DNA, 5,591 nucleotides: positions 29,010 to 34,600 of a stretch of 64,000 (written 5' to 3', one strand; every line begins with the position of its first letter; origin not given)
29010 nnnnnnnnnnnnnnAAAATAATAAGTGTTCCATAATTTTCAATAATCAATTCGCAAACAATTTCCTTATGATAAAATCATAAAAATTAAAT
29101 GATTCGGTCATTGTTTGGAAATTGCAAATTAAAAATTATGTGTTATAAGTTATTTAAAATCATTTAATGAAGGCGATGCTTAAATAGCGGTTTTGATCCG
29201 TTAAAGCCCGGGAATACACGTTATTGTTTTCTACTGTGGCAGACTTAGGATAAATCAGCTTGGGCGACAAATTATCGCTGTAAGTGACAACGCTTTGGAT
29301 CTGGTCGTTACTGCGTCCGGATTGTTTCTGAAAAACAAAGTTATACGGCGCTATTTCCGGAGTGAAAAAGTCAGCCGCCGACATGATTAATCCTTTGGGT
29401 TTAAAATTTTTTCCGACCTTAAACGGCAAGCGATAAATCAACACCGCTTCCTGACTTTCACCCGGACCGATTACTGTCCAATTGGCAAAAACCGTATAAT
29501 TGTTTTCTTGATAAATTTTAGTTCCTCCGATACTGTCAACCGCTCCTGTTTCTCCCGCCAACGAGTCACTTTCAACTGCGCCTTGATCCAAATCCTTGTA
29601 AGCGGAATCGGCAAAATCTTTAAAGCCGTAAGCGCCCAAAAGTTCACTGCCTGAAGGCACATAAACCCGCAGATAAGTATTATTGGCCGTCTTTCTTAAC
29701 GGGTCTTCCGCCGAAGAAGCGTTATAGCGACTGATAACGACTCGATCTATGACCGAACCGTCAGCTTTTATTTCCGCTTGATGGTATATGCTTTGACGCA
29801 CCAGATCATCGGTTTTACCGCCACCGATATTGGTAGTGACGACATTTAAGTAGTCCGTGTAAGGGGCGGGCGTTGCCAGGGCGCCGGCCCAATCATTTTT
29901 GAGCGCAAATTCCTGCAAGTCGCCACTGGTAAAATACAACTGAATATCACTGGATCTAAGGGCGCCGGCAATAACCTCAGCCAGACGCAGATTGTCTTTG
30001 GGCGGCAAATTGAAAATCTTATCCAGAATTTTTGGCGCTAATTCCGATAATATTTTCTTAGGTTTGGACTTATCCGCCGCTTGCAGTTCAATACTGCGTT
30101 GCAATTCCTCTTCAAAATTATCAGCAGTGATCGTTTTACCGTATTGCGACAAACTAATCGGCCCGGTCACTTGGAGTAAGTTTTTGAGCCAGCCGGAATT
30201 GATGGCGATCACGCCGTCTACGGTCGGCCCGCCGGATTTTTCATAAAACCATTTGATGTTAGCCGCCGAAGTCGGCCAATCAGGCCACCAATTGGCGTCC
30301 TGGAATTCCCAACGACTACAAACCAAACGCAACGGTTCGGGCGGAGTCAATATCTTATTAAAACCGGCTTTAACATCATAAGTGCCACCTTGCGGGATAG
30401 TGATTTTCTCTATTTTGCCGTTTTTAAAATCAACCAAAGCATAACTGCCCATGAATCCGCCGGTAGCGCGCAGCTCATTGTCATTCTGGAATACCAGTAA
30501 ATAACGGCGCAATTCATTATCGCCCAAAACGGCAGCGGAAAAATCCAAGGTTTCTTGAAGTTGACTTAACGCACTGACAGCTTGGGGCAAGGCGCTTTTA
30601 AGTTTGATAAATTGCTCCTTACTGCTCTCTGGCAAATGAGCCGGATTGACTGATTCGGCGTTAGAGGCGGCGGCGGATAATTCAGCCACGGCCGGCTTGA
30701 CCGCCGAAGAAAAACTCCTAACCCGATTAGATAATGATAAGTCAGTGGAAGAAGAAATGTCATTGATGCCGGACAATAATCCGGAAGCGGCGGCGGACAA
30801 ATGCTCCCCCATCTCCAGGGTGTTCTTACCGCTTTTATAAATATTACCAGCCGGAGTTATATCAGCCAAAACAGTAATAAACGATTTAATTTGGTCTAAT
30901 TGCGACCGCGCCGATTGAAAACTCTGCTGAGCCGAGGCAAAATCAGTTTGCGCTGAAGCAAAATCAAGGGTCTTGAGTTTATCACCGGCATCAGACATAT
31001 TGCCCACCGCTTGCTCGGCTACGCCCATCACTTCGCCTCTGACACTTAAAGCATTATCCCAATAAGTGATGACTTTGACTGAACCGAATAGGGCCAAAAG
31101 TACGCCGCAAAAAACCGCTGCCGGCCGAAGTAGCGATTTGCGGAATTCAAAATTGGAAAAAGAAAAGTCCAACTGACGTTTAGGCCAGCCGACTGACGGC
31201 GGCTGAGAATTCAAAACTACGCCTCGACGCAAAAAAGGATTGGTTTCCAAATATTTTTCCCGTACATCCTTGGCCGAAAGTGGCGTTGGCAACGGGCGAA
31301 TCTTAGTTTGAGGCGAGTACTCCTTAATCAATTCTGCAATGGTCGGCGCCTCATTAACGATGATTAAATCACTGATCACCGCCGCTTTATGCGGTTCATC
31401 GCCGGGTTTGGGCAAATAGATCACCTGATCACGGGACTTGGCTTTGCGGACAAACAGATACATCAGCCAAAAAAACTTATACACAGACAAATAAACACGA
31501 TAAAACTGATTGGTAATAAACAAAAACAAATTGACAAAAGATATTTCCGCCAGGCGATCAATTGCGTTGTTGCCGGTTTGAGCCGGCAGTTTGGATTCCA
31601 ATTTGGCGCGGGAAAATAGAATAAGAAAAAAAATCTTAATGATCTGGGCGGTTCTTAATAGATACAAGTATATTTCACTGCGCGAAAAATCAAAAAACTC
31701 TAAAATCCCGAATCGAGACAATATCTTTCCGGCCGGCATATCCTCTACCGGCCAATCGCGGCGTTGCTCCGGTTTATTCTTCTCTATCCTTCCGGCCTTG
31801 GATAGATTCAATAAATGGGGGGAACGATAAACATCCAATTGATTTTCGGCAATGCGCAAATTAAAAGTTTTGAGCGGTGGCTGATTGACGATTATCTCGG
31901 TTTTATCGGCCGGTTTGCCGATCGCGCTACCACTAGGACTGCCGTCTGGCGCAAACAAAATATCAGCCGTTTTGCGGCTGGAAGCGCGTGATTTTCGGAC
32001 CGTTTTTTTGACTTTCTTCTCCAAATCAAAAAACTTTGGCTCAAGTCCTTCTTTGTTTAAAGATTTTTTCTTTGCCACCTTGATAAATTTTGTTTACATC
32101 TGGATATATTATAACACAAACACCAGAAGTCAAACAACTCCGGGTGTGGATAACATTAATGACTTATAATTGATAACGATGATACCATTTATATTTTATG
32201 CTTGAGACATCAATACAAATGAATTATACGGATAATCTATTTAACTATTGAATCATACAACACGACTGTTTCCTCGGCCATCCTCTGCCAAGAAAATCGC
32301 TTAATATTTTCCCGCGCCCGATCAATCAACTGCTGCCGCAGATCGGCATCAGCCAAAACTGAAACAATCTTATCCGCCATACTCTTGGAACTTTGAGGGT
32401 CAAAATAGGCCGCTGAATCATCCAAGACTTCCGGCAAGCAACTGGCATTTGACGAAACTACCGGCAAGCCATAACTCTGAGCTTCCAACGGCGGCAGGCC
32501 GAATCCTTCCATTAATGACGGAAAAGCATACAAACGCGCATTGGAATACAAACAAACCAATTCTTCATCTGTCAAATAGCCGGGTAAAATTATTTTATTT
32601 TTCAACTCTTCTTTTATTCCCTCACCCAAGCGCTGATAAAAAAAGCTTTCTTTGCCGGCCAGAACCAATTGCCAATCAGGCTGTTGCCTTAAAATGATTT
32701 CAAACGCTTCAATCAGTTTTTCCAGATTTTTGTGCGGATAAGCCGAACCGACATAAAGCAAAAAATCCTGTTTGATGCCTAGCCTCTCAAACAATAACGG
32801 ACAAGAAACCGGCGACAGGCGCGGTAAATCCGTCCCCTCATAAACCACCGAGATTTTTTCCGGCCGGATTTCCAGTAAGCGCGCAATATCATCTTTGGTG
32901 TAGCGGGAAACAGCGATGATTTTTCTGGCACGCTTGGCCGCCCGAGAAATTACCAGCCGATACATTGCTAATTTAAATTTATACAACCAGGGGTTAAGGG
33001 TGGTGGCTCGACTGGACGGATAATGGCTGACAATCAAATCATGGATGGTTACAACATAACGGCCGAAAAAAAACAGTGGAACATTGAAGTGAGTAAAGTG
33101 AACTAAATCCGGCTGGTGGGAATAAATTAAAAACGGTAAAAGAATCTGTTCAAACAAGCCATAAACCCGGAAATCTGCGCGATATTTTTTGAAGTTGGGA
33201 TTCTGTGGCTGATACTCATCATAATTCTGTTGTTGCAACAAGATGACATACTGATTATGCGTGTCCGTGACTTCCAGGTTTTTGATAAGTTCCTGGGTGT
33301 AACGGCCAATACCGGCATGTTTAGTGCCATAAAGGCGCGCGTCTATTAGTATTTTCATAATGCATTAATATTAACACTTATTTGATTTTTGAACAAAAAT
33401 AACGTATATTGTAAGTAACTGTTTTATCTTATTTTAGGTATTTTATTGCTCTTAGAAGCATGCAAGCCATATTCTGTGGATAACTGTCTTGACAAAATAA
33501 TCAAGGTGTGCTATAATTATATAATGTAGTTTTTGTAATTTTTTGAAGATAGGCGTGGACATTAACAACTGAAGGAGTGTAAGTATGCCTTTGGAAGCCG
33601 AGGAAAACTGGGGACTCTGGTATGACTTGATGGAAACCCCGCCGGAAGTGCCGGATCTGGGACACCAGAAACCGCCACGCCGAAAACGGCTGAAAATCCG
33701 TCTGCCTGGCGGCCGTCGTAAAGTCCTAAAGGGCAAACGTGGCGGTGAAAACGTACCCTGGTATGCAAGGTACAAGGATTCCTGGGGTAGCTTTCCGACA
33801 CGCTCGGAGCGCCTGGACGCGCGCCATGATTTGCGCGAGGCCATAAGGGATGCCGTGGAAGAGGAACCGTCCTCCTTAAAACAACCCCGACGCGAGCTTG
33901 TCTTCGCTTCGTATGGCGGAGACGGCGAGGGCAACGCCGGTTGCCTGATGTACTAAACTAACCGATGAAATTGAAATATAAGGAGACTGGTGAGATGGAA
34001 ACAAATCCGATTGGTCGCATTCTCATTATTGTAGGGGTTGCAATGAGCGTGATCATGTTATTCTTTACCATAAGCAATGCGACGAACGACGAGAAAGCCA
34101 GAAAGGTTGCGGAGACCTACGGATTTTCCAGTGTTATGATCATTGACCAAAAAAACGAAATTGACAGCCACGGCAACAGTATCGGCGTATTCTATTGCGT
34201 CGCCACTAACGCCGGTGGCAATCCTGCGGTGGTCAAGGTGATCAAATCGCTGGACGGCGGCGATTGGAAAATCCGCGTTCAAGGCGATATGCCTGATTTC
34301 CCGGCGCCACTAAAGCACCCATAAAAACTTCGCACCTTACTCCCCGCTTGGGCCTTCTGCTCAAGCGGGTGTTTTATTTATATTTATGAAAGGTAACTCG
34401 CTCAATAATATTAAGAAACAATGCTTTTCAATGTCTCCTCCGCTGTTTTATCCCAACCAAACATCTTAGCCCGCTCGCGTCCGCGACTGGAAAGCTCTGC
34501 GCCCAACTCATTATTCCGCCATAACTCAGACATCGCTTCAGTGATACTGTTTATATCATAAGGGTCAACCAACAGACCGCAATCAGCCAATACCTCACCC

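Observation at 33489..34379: GC-rich two-gene plus-strand cassette with perfect consensus promoter embedded in a minus-strand glycosyltransferase cluster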

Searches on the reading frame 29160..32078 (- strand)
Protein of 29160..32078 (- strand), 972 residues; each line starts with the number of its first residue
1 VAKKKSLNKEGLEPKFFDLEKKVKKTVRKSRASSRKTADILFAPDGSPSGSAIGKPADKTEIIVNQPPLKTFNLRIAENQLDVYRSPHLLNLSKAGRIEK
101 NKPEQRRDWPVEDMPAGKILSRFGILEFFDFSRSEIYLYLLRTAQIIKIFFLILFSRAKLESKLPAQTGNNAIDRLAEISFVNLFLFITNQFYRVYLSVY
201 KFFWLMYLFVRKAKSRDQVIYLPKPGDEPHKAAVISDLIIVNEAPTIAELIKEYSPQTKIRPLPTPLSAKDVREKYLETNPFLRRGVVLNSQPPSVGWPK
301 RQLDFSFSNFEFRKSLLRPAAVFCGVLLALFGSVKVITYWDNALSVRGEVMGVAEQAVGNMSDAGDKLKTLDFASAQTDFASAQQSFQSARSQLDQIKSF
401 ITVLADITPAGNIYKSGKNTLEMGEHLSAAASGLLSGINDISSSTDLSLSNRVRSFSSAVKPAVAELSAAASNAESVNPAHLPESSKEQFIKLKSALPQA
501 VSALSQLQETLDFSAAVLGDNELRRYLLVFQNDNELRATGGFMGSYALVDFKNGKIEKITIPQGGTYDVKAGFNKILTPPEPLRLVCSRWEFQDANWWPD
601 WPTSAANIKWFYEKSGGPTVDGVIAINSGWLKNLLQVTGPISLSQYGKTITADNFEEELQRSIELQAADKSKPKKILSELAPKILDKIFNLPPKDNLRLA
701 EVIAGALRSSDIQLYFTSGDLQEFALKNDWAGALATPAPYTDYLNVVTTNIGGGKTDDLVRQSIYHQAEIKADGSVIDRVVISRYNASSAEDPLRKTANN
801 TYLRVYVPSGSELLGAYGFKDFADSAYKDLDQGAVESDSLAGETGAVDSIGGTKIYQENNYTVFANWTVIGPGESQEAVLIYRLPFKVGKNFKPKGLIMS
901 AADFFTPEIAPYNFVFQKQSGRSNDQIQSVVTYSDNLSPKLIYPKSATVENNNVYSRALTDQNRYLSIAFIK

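Call 8: search_protein_families(library=pfam, proteins=[window:29160-32078:-], max_evalue=0.1)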
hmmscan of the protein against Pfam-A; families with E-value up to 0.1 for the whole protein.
window:29160-32078:- (972 aa): 2 families
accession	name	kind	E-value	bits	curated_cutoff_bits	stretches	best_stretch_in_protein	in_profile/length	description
PF13196.11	DUF4012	-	3.5e-30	105.8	28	1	523-661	3-141/144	Protein of unknown function (DUF4012)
PF20363.3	DUF6658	-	0.018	15.3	27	1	361-475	56-167/178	Family of unknown function (DUF6658)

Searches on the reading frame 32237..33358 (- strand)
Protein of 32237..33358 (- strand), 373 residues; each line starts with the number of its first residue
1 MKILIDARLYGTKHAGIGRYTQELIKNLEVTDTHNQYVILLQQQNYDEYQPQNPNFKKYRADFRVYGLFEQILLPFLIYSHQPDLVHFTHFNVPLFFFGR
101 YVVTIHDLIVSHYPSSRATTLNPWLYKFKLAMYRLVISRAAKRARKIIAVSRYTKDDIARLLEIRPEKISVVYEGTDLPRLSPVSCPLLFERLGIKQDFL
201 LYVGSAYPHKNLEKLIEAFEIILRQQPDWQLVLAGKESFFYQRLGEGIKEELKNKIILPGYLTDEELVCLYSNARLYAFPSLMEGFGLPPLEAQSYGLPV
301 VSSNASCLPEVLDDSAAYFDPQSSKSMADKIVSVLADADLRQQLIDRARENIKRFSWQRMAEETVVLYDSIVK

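Call 8: search_protein_families(library=pfam, proteins=[window:32237-33358:-], max_evalue=0.1)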
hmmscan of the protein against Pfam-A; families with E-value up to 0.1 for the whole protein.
window:32237-33358:- (373 aa): 6 families
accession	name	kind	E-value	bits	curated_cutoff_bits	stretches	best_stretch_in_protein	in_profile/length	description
PF00534.26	Glycos_transf_1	-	1e-35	123.2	26.4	1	196-350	14-171/172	Glycosyl transferases group 1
PF13692.12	Glyco_trans_1_4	-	3e-26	92.8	27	1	200-337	4-142/142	Glycosyl transferases group 1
PF13439.12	Glyco_transf_4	-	1e-15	58.6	28.5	1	16-178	3-168/170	Glycosyltransferase Family 4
PF20706.3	GT4-conflict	-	1.2e-12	48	26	1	140-362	143-383/385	Family 4 Glycosyltransferase in conflict systems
PF13579.12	Glyco_trans_4_4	-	1.8e-07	32.1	29.7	1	58-173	52-156/158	Glycosyl transferase 4-like domain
PF13524.12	Glyco_trans_1_2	-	2.2e-06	28.1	25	1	224-363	10-141/144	Glycosyl transferase-like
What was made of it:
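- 32237..33358 (-): flanking GT4 glycosyltransferase (GTL), divergent from the cassette. Pfam Glycos_transf_1 1e-35 and Glyco_transf_4 1e-15 (call 8).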

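Call 29: find_related_loci(query=window:32237-33355:-, collection=genome_contigs, flank=6000)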
Query window:32237-33355:- (372 aa) in genome_contigs; peptide patterns used: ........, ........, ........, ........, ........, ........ (x = any residue, [..] = any of these).
600 stretches matched a pattern (row limit reached: there are more); 135 encode a relative of the query (tblastn E <= 1e-3); the best 80 are kept; 80 distinct loci.
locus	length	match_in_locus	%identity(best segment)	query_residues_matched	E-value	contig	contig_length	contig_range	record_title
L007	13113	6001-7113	84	1-371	0e+0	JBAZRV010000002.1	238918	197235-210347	MAG: Patescibacteria group bacterium isolate SO_2017_GW1_156 NODE_407_length_238918_cov_3.191913_OW334_2017, whole genom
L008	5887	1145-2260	58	1-368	1e-149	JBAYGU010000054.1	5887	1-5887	MAG: Candidatus Buchananbacteria bacterium isolate SO_2016_GW1_132 scaffold26011_OW334_2016, whole genome shotgun sequen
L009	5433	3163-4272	58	1-369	4e-149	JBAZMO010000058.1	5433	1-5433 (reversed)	MAG: Patescibacteria group bacterium isolate SO_2017_LW4_45 scaffold_29463_c1_LW137-91_2017, whole genome shotgun sequen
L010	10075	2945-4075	58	1-367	2e-147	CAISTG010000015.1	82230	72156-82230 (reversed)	MAG: Candidatus Buchananbacteria bacterium isolate MJ-time_bin-7222 genome assembly, contig: bin-7222:15/66, whole genom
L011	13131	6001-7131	59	1-367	4e-147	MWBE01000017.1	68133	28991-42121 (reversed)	MAG: Parcubacteria group bacterium ADurb.Bin326 BWY53_contig000017, whole genome shotgun sequence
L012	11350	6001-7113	55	1-367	2e-143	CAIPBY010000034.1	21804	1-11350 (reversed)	MAG: Candidatus Buchananbacteria bacterium isolate MJ120702A_bin-902 genome assembly, contig: bin-902:034/101, whole gen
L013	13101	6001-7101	57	1-367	1e-141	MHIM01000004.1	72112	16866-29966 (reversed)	MAG: Candidatus Buchananbacteria bacterium RIFCSPLOWO2_01_FULL_39_33 rifcsplowo2_01_scaffold_1414, whole genome shotgun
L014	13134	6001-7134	55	1-367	1e-138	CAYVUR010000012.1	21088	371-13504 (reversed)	MAG TPA_asm: uncultured Gammaproteobacteria bacterium isolate binchicken_co135_29 genome assembly, contig: NODE_4220_len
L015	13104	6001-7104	57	2-367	2e-138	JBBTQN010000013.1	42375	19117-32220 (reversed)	MAG: Patescibacteria group bacterium isolate H43-bin053_1 H43_bin053_1_000000000013, whole genome shotgun sequence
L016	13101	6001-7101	56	1-369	6e-138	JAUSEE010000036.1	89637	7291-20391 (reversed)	MAG: Candidatus Buchananbacteria bacterium isolate E14_maxbin.167 E14_k141_1290804, whole genome shotgun sequence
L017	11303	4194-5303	61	1-367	8e-138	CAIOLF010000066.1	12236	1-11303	MAG: Candidatus Buchananbacteria bacterium isolate AlinenSediments_bin-3511 genome assembly, contig: bin-3511:66/72, who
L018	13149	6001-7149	53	1-371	3e-137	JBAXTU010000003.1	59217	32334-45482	MAG: bacterium isolate ELA643 MAG643_3, whole genome shotgun sequence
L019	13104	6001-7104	54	1-367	3e-133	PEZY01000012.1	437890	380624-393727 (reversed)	MAG: Candidatus Buchananbacteria bacterium CG10_big_fil_rev_8_21_14_0_10_33_19 CG10_8_21_14_0.10_scaffold_3_c, whole gen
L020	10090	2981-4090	51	2-368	5e-127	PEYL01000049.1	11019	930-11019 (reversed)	MAG: Candidatus Portnoybacteria bacterium CG08_land_8_20_14_0_20_40_83 CG08_land_8_20_14_0.20_scaffold_6116_c, whole gen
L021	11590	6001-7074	53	1-370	3e-121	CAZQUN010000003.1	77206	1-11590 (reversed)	MAG TPA_asm: uncultured Candidatus Saccharibacteria bacterium isolate SRP167671_co2_124 genome assembly, contig: NODE_38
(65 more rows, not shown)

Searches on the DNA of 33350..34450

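Call 7: search_rna_families(source=window, start=33350, end=34450, threshold=evalue, max_evalue=10)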
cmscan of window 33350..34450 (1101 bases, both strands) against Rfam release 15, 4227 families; matches with E-value up to 10: 4.
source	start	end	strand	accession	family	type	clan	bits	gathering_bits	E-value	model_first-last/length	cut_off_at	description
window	33509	33627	+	RF01199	snR58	Gene; snRNA; snoRNA; CD-box;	CL00077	17.6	70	7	1-97/97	no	Small nucleolar RNA snR58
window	34396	34428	-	RF01561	DdR11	Gene; snRNA; snoRNA; CD-box;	-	14.8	65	7.2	44-76/76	no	Dictyostelium snoRNA DdR11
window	34112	34183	+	RF02211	ZFAT-AS1_1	Gene; lncRNA;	-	13.3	80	6.7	1-79/79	no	ZFAT antisense RNA 1 conserved region 1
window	33510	33565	-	RF02350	psRNA6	Gene; sRNA;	-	11.5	60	1.6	1-333/333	no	Nitrosomonas sRNA psRNA6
